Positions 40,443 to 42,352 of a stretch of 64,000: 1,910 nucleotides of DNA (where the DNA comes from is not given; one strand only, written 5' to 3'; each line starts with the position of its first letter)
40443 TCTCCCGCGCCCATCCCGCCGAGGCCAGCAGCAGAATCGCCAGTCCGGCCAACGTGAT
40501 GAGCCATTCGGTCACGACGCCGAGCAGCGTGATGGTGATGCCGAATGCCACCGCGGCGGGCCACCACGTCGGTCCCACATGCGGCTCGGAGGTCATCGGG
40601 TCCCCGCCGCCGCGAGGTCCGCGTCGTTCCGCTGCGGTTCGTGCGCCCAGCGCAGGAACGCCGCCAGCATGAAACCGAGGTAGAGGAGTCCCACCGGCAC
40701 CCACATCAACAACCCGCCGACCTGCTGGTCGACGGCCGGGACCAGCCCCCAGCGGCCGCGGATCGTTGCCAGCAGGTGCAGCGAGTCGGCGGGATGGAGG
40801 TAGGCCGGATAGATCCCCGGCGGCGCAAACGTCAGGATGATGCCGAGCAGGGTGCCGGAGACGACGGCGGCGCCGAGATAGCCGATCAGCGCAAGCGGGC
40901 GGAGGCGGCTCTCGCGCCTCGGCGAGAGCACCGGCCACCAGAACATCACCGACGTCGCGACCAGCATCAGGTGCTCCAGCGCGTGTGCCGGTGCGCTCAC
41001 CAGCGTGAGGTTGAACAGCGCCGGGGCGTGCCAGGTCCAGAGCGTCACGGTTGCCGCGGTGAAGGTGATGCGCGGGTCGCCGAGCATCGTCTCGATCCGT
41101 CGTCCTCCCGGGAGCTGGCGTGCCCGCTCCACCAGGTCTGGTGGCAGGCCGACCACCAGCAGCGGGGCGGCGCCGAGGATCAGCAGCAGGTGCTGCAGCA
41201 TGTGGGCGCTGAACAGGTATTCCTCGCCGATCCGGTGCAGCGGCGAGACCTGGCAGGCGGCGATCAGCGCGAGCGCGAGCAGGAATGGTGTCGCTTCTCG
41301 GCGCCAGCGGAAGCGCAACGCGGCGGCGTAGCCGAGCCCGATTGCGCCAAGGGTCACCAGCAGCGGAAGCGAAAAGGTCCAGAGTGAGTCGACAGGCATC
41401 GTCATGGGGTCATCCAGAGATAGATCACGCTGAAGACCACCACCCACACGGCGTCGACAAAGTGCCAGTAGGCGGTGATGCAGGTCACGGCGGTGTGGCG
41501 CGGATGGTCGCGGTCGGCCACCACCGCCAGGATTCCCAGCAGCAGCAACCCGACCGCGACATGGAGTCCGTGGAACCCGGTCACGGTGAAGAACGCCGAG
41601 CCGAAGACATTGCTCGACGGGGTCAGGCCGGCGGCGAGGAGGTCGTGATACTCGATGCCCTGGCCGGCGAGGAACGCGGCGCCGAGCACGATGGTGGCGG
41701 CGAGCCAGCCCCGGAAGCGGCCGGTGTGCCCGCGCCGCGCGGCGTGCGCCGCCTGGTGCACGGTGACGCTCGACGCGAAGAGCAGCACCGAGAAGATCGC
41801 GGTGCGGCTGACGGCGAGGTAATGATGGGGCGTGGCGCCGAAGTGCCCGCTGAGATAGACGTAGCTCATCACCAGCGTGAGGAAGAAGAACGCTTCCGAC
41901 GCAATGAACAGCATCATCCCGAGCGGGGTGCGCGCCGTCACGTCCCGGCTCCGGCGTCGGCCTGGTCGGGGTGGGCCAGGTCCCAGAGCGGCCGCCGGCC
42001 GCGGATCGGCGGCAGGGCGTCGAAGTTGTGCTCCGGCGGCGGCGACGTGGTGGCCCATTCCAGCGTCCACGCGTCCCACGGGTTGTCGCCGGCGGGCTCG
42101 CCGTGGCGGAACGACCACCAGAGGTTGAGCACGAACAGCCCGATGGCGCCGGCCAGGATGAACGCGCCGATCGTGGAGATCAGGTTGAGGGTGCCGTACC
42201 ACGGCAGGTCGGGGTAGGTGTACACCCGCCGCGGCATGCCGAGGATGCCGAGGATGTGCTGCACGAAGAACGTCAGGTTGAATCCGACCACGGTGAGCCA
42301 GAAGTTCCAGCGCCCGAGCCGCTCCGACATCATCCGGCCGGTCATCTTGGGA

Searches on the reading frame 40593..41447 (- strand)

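Call 43: search_protein_families(library=pfam, max_evalue=0.01, proteins=[window:40593-41447:-])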
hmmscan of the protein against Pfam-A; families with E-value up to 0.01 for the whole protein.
window:40593-41447:- (284 aa): 1 family
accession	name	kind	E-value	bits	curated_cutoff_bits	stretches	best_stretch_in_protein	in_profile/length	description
PF09678.15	Caa3_CtaG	-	8.2e-43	146.9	27.7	1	50-269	20-236/237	Cytochrome c oxidase caa3 assembly factor (Caa3_CtaG)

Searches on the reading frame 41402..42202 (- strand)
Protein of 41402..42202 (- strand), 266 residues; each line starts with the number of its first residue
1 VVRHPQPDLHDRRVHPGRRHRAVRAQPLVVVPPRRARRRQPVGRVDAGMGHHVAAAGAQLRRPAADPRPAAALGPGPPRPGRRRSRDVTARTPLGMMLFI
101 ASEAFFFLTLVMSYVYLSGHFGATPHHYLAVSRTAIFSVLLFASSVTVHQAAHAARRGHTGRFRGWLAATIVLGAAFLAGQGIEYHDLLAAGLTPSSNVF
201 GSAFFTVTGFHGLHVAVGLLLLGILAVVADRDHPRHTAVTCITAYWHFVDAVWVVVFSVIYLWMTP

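Call 43: search_protein_families(library=pfam, max_evalue=0.01, proteins=[window:41402-42202:-])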
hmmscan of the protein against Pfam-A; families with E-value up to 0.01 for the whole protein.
window:41402-42202:- (266 aa): 2 families
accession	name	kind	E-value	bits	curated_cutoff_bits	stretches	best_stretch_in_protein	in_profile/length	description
PF00510.24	COX3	-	3.6e-22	79.9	23.8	1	88-264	72-257/258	Cytochrome c oxidase subunit III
PF01284.28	MARVEL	-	9.8e-05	22.9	32.8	1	87-178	32-127/135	Membrane-associating domain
